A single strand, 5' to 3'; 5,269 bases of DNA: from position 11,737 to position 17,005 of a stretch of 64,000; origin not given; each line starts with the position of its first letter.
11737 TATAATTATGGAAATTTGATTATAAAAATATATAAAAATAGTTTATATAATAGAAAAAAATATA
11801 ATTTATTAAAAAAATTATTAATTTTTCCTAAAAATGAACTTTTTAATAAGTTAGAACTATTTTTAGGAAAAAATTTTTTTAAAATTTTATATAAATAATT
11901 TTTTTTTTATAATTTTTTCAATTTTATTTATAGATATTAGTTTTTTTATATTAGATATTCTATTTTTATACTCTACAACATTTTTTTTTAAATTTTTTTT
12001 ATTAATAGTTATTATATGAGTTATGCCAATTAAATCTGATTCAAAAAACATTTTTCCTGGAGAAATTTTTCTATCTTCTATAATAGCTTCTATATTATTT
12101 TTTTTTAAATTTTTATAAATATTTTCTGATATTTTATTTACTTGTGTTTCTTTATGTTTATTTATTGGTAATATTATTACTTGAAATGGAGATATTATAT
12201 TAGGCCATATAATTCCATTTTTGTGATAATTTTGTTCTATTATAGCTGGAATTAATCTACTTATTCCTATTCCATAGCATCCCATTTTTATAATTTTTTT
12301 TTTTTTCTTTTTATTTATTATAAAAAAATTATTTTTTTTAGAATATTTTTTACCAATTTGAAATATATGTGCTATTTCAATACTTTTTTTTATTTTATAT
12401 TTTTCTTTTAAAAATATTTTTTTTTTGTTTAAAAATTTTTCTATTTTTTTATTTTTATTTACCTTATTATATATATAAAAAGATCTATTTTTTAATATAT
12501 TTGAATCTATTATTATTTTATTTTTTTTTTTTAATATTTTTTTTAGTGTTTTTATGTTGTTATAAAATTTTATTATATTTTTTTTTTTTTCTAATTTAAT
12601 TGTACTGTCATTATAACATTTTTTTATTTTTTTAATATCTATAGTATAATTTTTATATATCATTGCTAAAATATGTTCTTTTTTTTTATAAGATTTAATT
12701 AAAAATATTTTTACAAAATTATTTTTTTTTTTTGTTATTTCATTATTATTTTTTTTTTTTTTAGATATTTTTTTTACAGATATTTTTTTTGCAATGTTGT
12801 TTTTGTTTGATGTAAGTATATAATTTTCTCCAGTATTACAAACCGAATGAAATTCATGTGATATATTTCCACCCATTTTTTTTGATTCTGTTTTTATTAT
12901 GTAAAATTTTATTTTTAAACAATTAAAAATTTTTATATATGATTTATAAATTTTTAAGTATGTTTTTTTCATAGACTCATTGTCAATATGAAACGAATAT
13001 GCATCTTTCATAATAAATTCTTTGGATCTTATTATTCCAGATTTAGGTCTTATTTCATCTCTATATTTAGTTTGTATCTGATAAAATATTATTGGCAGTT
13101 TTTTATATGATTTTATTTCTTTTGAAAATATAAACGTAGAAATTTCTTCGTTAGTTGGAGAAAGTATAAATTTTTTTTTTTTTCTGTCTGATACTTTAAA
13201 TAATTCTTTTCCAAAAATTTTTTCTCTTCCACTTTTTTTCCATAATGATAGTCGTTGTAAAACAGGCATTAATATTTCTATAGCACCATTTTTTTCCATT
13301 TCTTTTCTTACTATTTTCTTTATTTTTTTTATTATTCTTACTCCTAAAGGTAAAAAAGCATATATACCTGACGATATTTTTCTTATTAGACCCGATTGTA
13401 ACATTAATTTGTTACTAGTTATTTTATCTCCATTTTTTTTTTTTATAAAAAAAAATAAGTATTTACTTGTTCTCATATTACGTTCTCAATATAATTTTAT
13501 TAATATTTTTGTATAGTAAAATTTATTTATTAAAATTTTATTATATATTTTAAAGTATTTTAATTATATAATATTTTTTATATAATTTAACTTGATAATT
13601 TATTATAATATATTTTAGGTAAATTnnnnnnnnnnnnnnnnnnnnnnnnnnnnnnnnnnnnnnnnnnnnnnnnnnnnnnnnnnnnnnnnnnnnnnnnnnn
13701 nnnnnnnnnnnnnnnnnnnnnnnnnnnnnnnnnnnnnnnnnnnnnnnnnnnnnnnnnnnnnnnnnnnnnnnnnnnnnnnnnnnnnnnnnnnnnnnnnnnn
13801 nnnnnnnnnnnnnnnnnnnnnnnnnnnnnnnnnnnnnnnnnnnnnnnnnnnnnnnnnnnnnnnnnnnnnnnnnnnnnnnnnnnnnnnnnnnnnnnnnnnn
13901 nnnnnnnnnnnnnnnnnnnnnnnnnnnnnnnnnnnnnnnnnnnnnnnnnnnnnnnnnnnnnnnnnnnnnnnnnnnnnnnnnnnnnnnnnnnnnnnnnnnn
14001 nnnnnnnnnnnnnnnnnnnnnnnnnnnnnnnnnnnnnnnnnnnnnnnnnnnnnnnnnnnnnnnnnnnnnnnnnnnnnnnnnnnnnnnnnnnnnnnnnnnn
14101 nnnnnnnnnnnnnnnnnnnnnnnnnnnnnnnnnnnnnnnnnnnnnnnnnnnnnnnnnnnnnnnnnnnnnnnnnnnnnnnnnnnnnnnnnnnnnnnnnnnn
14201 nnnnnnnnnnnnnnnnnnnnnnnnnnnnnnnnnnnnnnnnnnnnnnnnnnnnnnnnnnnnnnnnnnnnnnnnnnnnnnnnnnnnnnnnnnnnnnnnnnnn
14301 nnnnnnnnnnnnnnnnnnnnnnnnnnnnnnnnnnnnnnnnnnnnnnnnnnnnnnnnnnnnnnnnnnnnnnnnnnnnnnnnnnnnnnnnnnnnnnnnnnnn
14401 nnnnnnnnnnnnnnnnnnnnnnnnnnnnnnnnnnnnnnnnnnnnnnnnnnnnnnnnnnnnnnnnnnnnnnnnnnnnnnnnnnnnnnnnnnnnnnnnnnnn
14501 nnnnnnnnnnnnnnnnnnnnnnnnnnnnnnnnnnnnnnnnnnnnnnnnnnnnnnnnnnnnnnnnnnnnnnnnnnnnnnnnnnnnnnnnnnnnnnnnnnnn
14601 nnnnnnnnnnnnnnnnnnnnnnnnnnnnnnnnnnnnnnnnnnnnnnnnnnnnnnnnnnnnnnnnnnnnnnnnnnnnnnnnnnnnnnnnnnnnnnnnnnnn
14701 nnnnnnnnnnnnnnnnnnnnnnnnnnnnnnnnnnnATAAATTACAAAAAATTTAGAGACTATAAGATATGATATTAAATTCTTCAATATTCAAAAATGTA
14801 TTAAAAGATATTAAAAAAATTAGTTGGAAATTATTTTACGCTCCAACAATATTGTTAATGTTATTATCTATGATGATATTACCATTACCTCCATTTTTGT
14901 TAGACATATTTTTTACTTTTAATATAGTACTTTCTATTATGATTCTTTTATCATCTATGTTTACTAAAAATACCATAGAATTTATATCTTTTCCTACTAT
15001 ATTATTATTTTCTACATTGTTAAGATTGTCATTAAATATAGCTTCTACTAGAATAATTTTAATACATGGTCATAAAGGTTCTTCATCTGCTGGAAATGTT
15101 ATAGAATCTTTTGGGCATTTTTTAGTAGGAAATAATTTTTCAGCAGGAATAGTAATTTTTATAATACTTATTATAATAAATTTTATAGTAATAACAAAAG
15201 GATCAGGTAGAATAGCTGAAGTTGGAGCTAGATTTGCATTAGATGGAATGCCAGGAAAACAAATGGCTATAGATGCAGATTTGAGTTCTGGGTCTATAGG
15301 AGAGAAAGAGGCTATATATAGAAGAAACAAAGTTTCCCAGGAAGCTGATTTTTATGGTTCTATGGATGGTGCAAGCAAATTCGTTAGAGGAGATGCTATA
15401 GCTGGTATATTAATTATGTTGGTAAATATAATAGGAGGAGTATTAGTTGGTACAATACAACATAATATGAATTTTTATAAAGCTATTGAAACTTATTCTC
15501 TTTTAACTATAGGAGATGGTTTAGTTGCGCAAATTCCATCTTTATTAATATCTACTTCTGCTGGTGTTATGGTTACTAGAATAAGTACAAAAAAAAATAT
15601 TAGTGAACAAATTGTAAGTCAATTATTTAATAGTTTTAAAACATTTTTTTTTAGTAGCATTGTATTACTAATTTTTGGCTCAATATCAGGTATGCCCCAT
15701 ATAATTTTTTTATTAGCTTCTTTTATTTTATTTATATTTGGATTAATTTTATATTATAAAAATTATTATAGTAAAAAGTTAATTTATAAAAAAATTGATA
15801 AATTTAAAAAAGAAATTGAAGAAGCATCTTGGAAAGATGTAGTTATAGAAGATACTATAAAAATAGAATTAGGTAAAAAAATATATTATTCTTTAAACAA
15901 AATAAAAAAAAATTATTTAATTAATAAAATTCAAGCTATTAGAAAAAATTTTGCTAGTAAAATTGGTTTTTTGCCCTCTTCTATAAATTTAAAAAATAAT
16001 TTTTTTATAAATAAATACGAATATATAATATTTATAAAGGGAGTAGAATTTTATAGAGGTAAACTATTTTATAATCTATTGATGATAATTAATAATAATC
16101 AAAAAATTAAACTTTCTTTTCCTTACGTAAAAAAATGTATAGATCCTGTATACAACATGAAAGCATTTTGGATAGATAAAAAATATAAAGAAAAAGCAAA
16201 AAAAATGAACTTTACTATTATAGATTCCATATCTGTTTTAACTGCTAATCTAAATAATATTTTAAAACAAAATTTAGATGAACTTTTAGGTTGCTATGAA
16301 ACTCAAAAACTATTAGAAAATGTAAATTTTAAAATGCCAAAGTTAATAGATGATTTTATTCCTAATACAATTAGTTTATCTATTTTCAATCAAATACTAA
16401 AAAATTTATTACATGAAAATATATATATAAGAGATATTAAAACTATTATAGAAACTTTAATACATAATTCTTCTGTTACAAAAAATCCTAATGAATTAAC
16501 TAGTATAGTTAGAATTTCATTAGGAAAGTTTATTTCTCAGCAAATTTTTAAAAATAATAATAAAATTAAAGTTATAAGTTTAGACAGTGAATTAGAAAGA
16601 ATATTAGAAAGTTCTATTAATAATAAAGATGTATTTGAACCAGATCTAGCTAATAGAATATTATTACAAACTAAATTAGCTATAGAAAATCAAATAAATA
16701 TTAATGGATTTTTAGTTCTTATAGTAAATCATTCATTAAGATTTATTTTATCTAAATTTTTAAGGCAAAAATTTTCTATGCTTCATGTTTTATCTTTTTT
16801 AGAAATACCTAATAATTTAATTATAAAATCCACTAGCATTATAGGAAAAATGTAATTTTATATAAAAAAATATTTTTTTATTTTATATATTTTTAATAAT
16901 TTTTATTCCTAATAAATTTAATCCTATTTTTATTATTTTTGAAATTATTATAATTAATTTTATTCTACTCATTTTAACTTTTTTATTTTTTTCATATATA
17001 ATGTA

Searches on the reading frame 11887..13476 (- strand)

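Call 93: search_protein_families(library=ncbifam, proteins=[window:11887-13476:-], max_evalue=0.00001)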
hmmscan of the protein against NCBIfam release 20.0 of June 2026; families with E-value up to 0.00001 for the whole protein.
window:11887-13476:- (529 aa): 7 families
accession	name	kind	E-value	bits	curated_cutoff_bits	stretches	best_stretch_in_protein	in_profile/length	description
NF006625.0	PRK09194.1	equivalog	4.5e-148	494.6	558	1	1-523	1-558/559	proline--tRNA ligase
TIGR00409.1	proS_fam_II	equivalog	5.2e-140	468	306.7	1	1-525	1-567/568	proline--tRNA ligase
NF008979.1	PRK12325.1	exception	1.9e-133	445.5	550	2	1-268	1-264/437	proline--tRNA ligase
TIGR00408.1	proS_fam_I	equivalog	4e-35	121.6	437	2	36-203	28-202/475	proline--tRNA ligase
TIGR00418.1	thrS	equivalog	1.9e-22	79.9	383.65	1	33-194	188-349/565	threonine--tRNA ligase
NF003211.1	PRK04173.1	equivalog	9.5e-21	74.2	312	1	123-523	184-454/454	glycine--tRNA ligase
TIGR00389.1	glyS_dimeric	equivalog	8e-16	57.7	243.3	1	124-526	179-564/565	glycine--tRNA ligase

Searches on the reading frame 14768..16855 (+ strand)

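Call 94: search_protein_families(library=ncbifam, proteins=[window:14768-16855:+], max_evalue=0.00001)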
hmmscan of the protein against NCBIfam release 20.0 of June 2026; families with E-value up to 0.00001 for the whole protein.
window:14768-16855:+ (695 aa): 5 families
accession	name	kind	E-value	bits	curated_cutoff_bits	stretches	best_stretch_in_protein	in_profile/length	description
TIGR01398.1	FlhA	equivalog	1.5e-220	734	772.1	1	26-692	7-678/678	flagellar biosynthesis protein FlhA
TIGR01399.1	hrcV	equivalog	1.3e-168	562.6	692.25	1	27-688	9-673/677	type III secretion system export apparatus subunit SctV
NF011865.0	PRK15337.1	equivalog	6.3e-146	487.5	800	1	27-686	19-680/686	EscV/YscV/HrcV family type III secretion system export apparatus protein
NF009363.0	PRK12720.1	equivalog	6.8e-133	444.5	993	1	27-690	23-669/683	EscV/YscV/HrcV family type III secretion system export apparatus protein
NF004571.0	PRK05910.1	equivalog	1.8e-75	254.5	670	2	12-323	2-300/584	type III secretion system protein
